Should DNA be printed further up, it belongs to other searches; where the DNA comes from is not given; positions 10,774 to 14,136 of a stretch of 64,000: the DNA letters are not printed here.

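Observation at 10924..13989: Natural HisRS-AspRS fusion: two complete class II synthetases in one polypeptide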

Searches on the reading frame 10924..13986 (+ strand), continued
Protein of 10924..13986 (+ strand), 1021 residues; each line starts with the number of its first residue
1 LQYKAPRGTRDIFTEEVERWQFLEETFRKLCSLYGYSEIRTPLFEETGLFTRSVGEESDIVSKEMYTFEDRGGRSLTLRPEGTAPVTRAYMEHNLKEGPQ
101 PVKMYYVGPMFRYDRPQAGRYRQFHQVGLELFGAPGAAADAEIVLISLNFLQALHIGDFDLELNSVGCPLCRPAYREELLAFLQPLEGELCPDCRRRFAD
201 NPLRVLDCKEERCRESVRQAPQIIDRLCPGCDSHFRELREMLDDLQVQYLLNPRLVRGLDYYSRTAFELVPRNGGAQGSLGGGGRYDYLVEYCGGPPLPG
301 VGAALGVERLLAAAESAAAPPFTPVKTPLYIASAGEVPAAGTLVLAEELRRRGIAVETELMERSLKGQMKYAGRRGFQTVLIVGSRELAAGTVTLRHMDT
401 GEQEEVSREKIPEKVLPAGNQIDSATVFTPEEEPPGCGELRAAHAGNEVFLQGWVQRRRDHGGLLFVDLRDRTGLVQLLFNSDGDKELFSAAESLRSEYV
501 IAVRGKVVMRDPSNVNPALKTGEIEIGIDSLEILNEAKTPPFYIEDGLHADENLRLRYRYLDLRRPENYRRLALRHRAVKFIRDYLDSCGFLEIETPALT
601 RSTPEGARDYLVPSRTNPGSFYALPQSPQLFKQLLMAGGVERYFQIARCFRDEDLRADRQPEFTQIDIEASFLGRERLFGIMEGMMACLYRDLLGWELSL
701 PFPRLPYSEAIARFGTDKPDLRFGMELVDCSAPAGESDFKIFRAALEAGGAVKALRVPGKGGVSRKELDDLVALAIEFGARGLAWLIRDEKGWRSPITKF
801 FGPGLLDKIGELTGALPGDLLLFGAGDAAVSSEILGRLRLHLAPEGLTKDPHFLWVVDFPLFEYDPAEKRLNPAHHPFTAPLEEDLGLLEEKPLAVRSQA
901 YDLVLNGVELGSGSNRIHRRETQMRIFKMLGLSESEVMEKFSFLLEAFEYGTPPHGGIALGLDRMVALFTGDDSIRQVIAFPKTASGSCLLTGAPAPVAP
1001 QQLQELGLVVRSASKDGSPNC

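Call 6: find_homologous_proteins(query=window:10924-13986:+, max_evalue=1e-50)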
Query window:10924-13986:+ (1021 aa): 877 proteins with E <= 1e-50 among 8000 candidates; the best 120 are listed.
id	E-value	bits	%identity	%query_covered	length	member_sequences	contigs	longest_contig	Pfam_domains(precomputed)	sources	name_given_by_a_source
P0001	0.0e+0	1981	85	100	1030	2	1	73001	PF13393.12,PF03129.26,PF01409.26,PF00587.31,PF01336.32,PF02938.20,PF00152.26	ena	-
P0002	0.0e+0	1944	83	100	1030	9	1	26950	PF13393.12,PF03129.26,PF01409.26,PF00587.31,PF01336.32,PF02938.20,PF00152.26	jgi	jgi:aspartyl-tRNA synthetase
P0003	0.0e+0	1900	81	100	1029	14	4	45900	PF13393.12,PF03129.26,PF01409.26,PF00587.31,PF01336.32,PF02938.20,PF00152.26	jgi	-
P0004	0.0e+0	1893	80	100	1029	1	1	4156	PF13393.12,PF03129.26,PF01409.26,PF00587.31,PF01336.32,PF02938.20,PF00152.26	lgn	-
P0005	0.0e+0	1850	79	100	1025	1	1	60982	PF13393.12,PF03129.26,PF01409.26,PF00587.31,PF01336.32,PF02938.20,PF00152.26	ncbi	-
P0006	0.0e+0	1841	79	100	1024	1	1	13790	PF13393.12,PF03129.26,PF01409.26,PF00587.31,PF01336.32,PF02938.20,PF00152.26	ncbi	-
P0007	0.0e+0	1839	80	100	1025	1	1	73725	PF13393.12,PF03129.26,PF01409.26,PF00587.31,PF01336.32,PF02938.20,PF00152.26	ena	-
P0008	0.0e+0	1837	79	100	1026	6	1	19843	PF13393.12,PF03129.26,PF01409.26,PF00587.31,PF01336.32,PF02938.20,PF00152.26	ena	-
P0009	0.0e+0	1816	78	100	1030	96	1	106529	PF13393.12,PF03129.26,PF01409.26,PF00587.31,PF01336.32,PF02938.20,PF00152.26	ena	-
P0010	0.0e+0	1812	77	100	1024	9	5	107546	PF13393.12,PF03129.26,PF01409.26,PF00587.31,PF01336.32,PF02938.20,PF00152.26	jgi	-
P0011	0.0e+0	1792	77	100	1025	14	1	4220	PF13393.12,PF03129.26,PF01409.26,PF00587.31,PF01336.32,PF02938.20,PF00152.26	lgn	-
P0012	0.0e+0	1790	77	100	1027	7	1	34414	PF13393.12,PF03129.26,PF01409.26,PF00587.31,PF01336.32,PF02938.20,PF00152.26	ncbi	-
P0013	0.0e+0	1767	75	100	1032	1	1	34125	PF13393.12,PF03129.26,PF01409.26,PF00587.31,PF01336.32,PF02938.20,PF00152.26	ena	-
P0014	0.0e+0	1767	76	100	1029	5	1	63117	PF13393.12,PF03129.26,PF01409.26,PF00587.31,PF01336.32,PF02938.20,PF00152.26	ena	-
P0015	0.0e+0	1749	75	100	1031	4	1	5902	PF13393.12,PF03129.26,PF01409.26,PF00587.31,PF01336.32,PF02938.20,PF00152.26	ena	-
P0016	0.0e+0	1503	100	64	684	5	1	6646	PF13393.12,PF03129.26,PF00587.31,PF01336.32,PF00152.26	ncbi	-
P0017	0.0e+0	1490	65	99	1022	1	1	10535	PF13393.12,PF03129.26,PF01409.26,PF00587.31,PF01336.32,PF02938.20,PF00152.26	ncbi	ncbi:MAG: aspartate--tRNA ligase [Bacillota bacterium]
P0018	0.0e+0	1466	64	99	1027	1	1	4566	PF13393.12,PF03129.26,PF01409.26,PF00587.31,PF01336.32,PF02938.20,PF00152.26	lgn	-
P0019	0.0e+0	1437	61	99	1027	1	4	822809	PF13393.12,PF03129.26,PF01409.26,PF00587.31,PF01336.32,PF02938.20,PF00152.26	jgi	jgi:aspartyl-tRNA synthetase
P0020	0.0e+0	1431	63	100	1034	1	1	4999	PF13393.12,PF03129.26,PF01409.26,PF00587.31,PF01336.32,PF02938.20,PF00152.26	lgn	-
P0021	0.0e+0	1431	63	99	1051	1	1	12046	PF13393.12,PF03129.26,PF01409.26,PF00587.31,PF01336.32,PF02938.20,PF00152.26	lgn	-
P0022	0.0e+0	1429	62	100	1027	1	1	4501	PF13393.12,PF03129.26,PF01409.26,PF00587.31,PF01336.32,PF02938.20,PF00152.26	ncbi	-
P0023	0.0e+0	1426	62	99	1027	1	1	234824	PF13393.12,PF03129.26,PF01409.26,PF00587.31,PF01336.32,PF02938.20,PF00152.26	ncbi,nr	ncbi:MAG: aspartate--tRNA ligase [Bacillota bacterium]|nr:aspartate--tRNA ligase [Bacillota bacteriu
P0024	0.0e+0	1426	61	100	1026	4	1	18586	PF13393.12,PF03129.26,PF01409.26,PF00587.31,PF01336.32,PF02938.20,PF00152.26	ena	-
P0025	0.0e+0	1419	61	99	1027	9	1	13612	PF13393.12,PF03129.26,PF01409.26,PF00587.31,PF01336.32,PF02938.20,PF00152.26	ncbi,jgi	jgi:aspartyl-tRNA synthetase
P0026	0.0e+0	1418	61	99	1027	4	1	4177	PF13393.12,PF03129.26,PF01409.26,PF00587.31,PF01336.32,PF02938.20,PF00152.26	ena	-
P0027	0.0e+0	1416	61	99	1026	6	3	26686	PF13393.12,PF03129.26,PF01409.26,PF00587.31,PF01336.32,PF02938.20,PF00152.26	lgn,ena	-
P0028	0.0e+0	1416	61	100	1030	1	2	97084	PF13393.12,PF03129.26,PF01409.26,PF00587.31,PF01336.32,PF02938.20,PF00152.26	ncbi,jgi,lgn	-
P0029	0.0e+0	1415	61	99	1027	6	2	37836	PF13393.12,PF03129.26,PF01409.26,PF00587.31,PF01336.32,PF02938.20,PF00152.26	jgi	jgi:aspartyl-tRNA synthetase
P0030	0.0e+0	1414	61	99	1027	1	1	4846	PF13393.12,PF03129.26,PF01409.26,PF00587.31,PF01336.32,PF02938.20,PF00152.26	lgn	-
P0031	0.0e+0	1412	61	99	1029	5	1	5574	PF13393.12,PF03129.26,PF01409.26,PF00587.31,PF01336.32,PF02938.20,PF00152.26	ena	-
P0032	0.0e+0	1411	61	99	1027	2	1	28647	PF13393.12,PF03129.26,PF01409.26,PF00587.31,PF01336.32,PF02938.20,PF00152.26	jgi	jgi:aspartyl-tRNA synthetase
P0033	0.0e+0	1410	61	99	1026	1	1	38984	PF13393.12,PF03129.26,PF01409.26,PF00587.31,PF01336.32,PF02938.20,PF00152.26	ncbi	-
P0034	0.0e+0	1409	62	100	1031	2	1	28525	PF13393.12,PF03129.26,PF01409.26,PF00587.31,PF01336.32,PF02938.20,PF00152.26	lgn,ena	-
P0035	0.0e+0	1408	60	99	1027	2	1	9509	PF13393.12,PF03129.26,PF01409.26,PF00587.31,PF01336.32,PF02938.20,PF00152.26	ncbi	-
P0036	0.0e+0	1408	61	99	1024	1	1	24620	PF13393.12,PF03129.26,PF01409.26,PF00587.31,PF01336.32,PF02938.20,PF00152.26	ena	-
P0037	0.0e+0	1408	60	99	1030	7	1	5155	PF13393.12,PF03129.26,PF01409.26,PF00587.31,PF01336.32,PF02938.20,PF00152.26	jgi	-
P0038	0.0e+0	1408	62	99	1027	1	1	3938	PF13393.12,PF03129.26,PF01409.26,PF00587.31,PF01336.32,PF02938.20,PF00152.26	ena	-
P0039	0.0e+0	1406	61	99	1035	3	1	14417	PF13393.12,PF03129.26,PF01409.26,PF00587.31,PF01336.32,PF02938.20,PF00152.26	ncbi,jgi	-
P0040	0.0e+0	1404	60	99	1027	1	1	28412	PF13393.12,PF03129.26,PF01409.26,PF00587.31,PF01336.32,PF02938.20,PF00152.26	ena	-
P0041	0.0e+0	1403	61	99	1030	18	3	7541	PF13393.12,PF03129.26,PF01409.26,PF00587.31,PF01336.32,PF02938.20,PF00152.26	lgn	-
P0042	0.0e+0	1403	61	100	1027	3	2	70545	PF13393.12,PF03129.26,PF01409.26,PF00587.31,PF01336.32,PF02938.20,PF00152.26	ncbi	-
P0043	0.0e+0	1403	61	100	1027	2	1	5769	PF13393.12,PF03129.26,PF01409.26,PF00587.31,PF01336.32,PF02938.20,PF00152.26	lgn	-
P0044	0.0e+0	1401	61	99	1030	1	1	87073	PF13393.12,PF03129.26,PF01409.26,PF00587.31,PF01336.32,PF02938.20,PF00152.26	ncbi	-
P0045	0.0e+0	1401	61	99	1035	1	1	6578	PF13393.12,PF03129.26,PF01409.26,PF00587.31,PF01336.32,PF02938.20,PF00152.26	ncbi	-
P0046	0.0e+0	1401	61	100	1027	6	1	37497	PF13393.12,PF03129.26,PF01409.26,PF00587.31,PF01336.32,PF02938.20,PF00152.26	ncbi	-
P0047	0.0e+0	1400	61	99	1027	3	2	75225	PF13393.12,PF03129.26,PF01409.26,PF00587.31,PF01336.32,PF02938.20,PF00152.26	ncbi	-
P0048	0.0e+0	1400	61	99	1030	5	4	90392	PF13393.12,PF03129.26,PF01409.26,PF00587.31,PF01336.32,PF02938.20,PF00152.26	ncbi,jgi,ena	-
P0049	0.0e+0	1397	61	99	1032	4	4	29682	PF13393.12,PF03129.26,PF01409.26,PF00587.31,PF01336.32,PF02938.20,PF00152.26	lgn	-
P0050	0.0e+0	1397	60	99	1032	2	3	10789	PF13393.12,PF03129.26,PF01409.26,PF00587.31,PF01336.32,PF02938.20,PF00152.26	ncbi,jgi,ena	-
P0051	0.0e+0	1397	61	99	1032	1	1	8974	PF13393.12,PF03129.26,PF01409.26,PF00587.31,PF01336.32,PF02938.20,PF00152.26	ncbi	-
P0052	0.0e+0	1397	60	99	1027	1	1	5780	PF13393.12,PF03129.26,PF01409.26,PF00587.31,PF01336.32,PF02938.20,PF00152.26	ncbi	-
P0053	0.0e+0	1395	60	100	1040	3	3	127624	PF13393.12,PF03129.26,PF01409.26,PF00587.31,PF01336.32,PF02938.20,PF00152.26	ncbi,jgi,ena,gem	-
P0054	0.0e+0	1394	60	100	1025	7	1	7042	PF13393.12,PF03129.26,PF01409.26,PF00587.31,PF01336.32,PF02938.20,PF00152.26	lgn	-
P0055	0.0e+0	1392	61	99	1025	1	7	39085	PF13393.12,PF03129.26,PF01409.26,PF00587.31,PF01336.32,PF02938.20,PF00152.26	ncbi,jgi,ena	-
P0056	0.0e+0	1391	60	99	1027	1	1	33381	PF13393.12,PF03129.26,PF01409.26,PF00587.31,PF01336.32,PF02938.20,PF00152.26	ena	-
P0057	0.0e+0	1389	60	99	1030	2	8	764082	PF13393.12,PF03129.26,PF01409.26,PF00587.31,PF01336.32,PF02938.20,PF00152.26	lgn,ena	-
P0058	0.0e+0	1389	60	100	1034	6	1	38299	PF13393.12,PF03129.26,PF01409.26,PF00587.31,PF01336.32,PF02938.20,PF00152.26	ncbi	-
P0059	0.0e+0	1388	60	100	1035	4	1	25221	PF13393.12,PF03129.26,PF01409.26,PF00587.31,PF01336.32,PF02938.20,PF00152.26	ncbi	-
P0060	0.0e+0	1387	59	100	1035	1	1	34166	PF13393.12,PF03129.26,PF01409.26,PF00587.31,PF01336.32,PF02938.20,PF00152.26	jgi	-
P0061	0.0e+0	1387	60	100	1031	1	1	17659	PF13393.12,PF03129.26,PF01409.26,PF00587.31,PF01336.32,PF02938.20,PF00152.26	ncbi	-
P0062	0.0e+0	1386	60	99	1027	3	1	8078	PF13393.12,PF03129.26,PF01409.26,PF00587.31,PF01336.32,PF02938.20,PF00152.26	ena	-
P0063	0.0e+0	1385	60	100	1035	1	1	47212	PF13393.12,PF03129.26,PF01409.26,PF00587.31,PF01336.32,PF02938.20,PF00152.26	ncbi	ncbi:MAG: aspartate--tRNA ligase [Bacillota bacterium]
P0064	0.0e+0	1385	60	99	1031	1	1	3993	PF13393.12,PF03129.26,PF01409.26,PF00587.31,PF01336.32,PF02938.20,PF00152.26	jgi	jgi:aspartyl-tRNA synthetase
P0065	0.0e+0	1385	60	99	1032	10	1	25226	PF13393.12,PF03129.26,PF01409.26,PF00587.31,PF01336.32,PF02938.20,PF00152.26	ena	-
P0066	0.0e+0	1383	60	99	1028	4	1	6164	PF13393.12,PF03129.26,PF01409.26,PF00587.31,PF01336.32,PF02938.20,PF00152.26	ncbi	-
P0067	0.0e+0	1383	60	99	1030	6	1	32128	PF13393.12,PF03129.26,PF01409.26,PF00587.31,PF01336.32,PF02938.20,PF00152.26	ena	-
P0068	0.0e+0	1381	60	99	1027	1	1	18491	PF13393.12,PF03129.26,PF01409.26,PF00587.31,PF01336.32,PF02938.20,PF00152.26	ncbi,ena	-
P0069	0.0e+0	1380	60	99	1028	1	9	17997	PF13393.12,PF03129.26,PF01409.26,PF00587.31,PF01336.32,PF02938.20,PF00152.26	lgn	-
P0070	0.0e+0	1380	59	99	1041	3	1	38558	PF13393.12,PF03129.26,PF01409.26,PF00587.31,PF01336.32,PF02938.20,PF00152.26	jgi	-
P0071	0.0e+0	1378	61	99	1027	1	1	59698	PF13393.12,PF03129.26,PF00587.31,PF01336.32,PF02938.20,PF00152.26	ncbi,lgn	-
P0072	0.0e+0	1377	60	100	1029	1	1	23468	PF13393.12,PF03129.26,PF01409.26,PF00587.31,PF01336.32,PF02938.20,PF00152.26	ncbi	-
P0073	0.0e+0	1377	59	100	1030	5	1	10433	PF13393.12,PF03129.26,PF00587.31,PF01336.32,PF02938.20,PF00152.26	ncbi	-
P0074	0.0e+0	1376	61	99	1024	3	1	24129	PF13393.12,PF03129.26,PF01409.26,PF00587.31,PF01336.32,PF02938.20,PF00152.26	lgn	-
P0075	0.0e+0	1376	61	99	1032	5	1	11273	PF13393.12,PF03129.26,PF01409.26,PF00587.31,PF01336.32,PF02938.20,PF00152.26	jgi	jgi:aspartyl-tRNA synthetase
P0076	0.0e+0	1376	60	99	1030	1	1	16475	PF13393.12,PF03129.26,PF01409.26,PF00587.31,PF01336.32,PF02938.20,PF00152.26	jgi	jgi:aspartyl-tRNA synthetase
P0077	0.0e+0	1375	59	100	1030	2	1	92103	PF13393.12,PF03129.26,PF00587.31,PF01336.32,PF02938.20,PF00152.26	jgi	-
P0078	0.0e+0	1374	60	100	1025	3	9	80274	PF13393.12,PF03129.26,PF01409.26,PF00587.31,PF01336.32,PF02938.20,PF00152.26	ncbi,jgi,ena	-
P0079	0.0e+0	1372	59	99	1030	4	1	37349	PF13393.12,PF03129.26,PF01409.26,PF00587.31,PF01336.32,PF02938.20,PF00152.26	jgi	-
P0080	0.0e+0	1371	59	100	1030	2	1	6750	PF13393.12,PF03129.26,PF01409.26,PF00587.31,PF01336.32,PF02938.20,PF00152.26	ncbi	-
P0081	0.0e+0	1369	59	100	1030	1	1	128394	PF13393.12,PF03129.26,PF01409.26,PF00587.31,PF01336.32,PF02938.20,PF00152.26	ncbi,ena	-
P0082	0.0e+0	1368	59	99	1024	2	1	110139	PF13393.12,PF03129.26,PF01409.26,PF00587.31,PF01336.32,PF02938.20,PF00152.26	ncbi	-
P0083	0.0e+0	1366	59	99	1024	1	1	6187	PF13393.12,PF03129.26,PF01409.26,PF00587.31,PF01336.32,PF02938.20,PF00152.26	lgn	-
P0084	0.0e+0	1355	59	98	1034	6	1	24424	PF13393.12,PF03129.26,PF01409.26,PF00587.31,PF01336.32,PF02938.20,PF00152.26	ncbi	-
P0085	0.0e+0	1353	58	99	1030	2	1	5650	PF13393.12,PF03129.26,PF00587.31,PF01336.32,PF02938.20,PF00152.26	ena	-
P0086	0.0e+0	1336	57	99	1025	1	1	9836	PF13393.12,PF03129.26,PF01409.26,PF00587.31,PF01336.32,PF02938.20,PF00152.26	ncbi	-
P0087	0.0e+0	1324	59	99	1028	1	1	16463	PF13393.12,PF03129.26,PF01409.26,PF00587.31,PF01336.32,PF02938.20,PF00152.26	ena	-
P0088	0.0e+0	1188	65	81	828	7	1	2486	PF13393.12,PF03129.26,PF00587.31,PF01336.32,PF02938.20,PF00152.26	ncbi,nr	ncbi:MAG: aspartate--tRNA ligase, partial [Firmicutes bacterium]|nr:aspartate--tRNA ligase [Bacillot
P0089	0.0e+0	1088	49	98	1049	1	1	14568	PF13393.12,PF03129.26,PF01409.26,PF00587.31,PF01336.32,PF02938.20,PF00152.26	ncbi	-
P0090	0.0e+0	1052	49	99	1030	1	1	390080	PF13393.12,PF03129.26,PF01409.26,PF00587.31,PF01336.32,PF02938.20,PF00152.26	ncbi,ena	-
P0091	5.3e-296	1003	46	99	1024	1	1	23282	PF13393.12,PF03129.26,PF01409.26,PF00587.31,PF01336.32,PF02938.20,PF00152.26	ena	-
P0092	1.3e-292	992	49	99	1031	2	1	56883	PF13393.12,PF03129.26,PF01409.26,PF00587.31,PF01336.32,PF02938.20,PF00152.26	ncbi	-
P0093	9.7e-287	972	47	99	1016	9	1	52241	PF13393.12,PF03129.26,PF01409.26,PF00587.31,PF01336.32,PF02938.20,PF00152.26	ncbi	-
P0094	6.0e-283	960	54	56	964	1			PF13393.12,PF01409.26,PF00587.31,PF01336.32,PF02938.20,PF00152.26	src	-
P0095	8.0e-281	953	59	70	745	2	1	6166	PF13393.12,PF03129.26,PF01409.26,PF00587.31,PF01336.32,PF00152.26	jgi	-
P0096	4.2e-274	931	55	56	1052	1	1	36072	PF13393.12,PF00587.31,PF01336.32,PF02938.20,PF00152.26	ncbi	-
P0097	9.7e-264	896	47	98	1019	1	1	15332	PF13393.12,PF03129.26,PF00587.31,PF01336.32,PF02938.20,PF00152.26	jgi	jgi:aspartyl-tRNA synthetase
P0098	1.6e-261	889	47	98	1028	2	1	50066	PF13393.12,PF03129.26,PF00587.31,PF01336.32,PF02938.20,PF00152.26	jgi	jgi:aspartyl-tRNA synthetase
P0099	2.4e-259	882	46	99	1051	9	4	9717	PF13393.12,PF03129.26,PF00587.31,PF01336.32,PF02938.20,PF00152.26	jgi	-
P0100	1.4e-250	853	46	96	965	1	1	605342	PF13393.12,PF00587.31,PF01336.32,PF02938.20,PF00152.26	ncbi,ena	-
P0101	2.8e-234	799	48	57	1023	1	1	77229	PF13393.12,PF00587.31,PF01336.32,PF02938.20,PF00152.26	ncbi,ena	-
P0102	2.1e-230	786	50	56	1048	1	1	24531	PF13393.12,PF00587.31,PF01336.32,PF02938.20,PF00152.26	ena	-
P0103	2.2e-227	776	43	94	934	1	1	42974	PF13393.12,PF00587.31,PF01336.32,PF02938.20,PF00152.26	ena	-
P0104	7.5e-227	774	53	44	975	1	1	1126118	PF13393.12,PF01409.26,PF00587.31,PF01336.32,PF02938.20,PF00152.26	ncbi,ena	-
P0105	3.9e-226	772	61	56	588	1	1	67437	PF01336.32,PF02938.20,PF00152.26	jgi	-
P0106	4.3e-226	772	61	56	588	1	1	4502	PF01409.26,PF01336.32,PF02938.20,PF00152.26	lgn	-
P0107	4.4e-226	772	61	56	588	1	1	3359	PF01409.26,PF01336.32,PF02938.20,PF00152.26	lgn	-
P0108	6.1e-226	771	60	56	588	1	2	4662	PF01409.26,PF01336.32,PF02938.20,PF00152.26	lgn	-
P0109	1.6e-225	770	60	56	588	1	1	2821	PF01409.26,PF01336.32,PF02938.20,PF00152.26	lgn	-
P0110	2.1e-225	769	60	56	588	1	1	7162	PF01409.26,PF01336.32,PF02938.20,PF00152.26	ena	-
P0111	2.1e-225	769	60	56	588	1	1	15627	PF01409.26,PF01336.32,PF02938.20,PF00152.26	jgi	-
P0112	2.9e-225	769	60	56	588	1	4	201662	PF01409.26,PF01336.32,PF02938.20,PF00152.26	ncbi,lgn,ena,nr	ncbi:MAG TPA: aspartate--tRNA ligase [Bacillota bacterium]|nr:aspartate--tRNA ligase [Bacillota bact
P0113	6.8e-224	764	61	56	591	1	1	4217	PF01336.32,PF02938.20,PF00152.26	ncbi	-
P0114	6.0e-223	761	61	56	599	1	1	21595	PF01336.32,PF02938.20,PF00152.26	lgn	-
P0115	8.3e-223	761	60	56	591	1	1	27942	PF01336.32,PF02938.20,PF00152.26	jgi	jgi:aspartyl-tRNA synthetase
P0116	3.2e-222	759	61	56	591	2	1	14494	PF01336.32,PF02938.20,PF00152.26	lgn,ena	-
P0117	4.8e-220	752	60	56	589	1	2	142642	PF01336.32,PF02938.20,PF00152.26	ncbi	ncbi:MAG: aspartate--tRNA ligase [Bacillota bacterium]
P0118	3.9e-219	749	62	53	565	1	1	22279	PF13393.12,PF03129.26,PF00587.31,PF01336.32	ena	-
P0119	4.7e-217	742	49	43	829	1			PF13393.12,PF01409.26,PF00587.31,PF01336.32,PF02938.20,PF00152.26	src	-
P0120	5.1e-216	738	58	56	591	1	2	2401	PF01336.32,PF02938.20,PF00152.26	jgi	-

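Call 7: find_encoding_contigs(protein=window:10924-13986:+, flank=3000, max_places=6)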
Protein window:10924-13986:+ (1021 aa): no gene with exactly this product is on record in the collection.
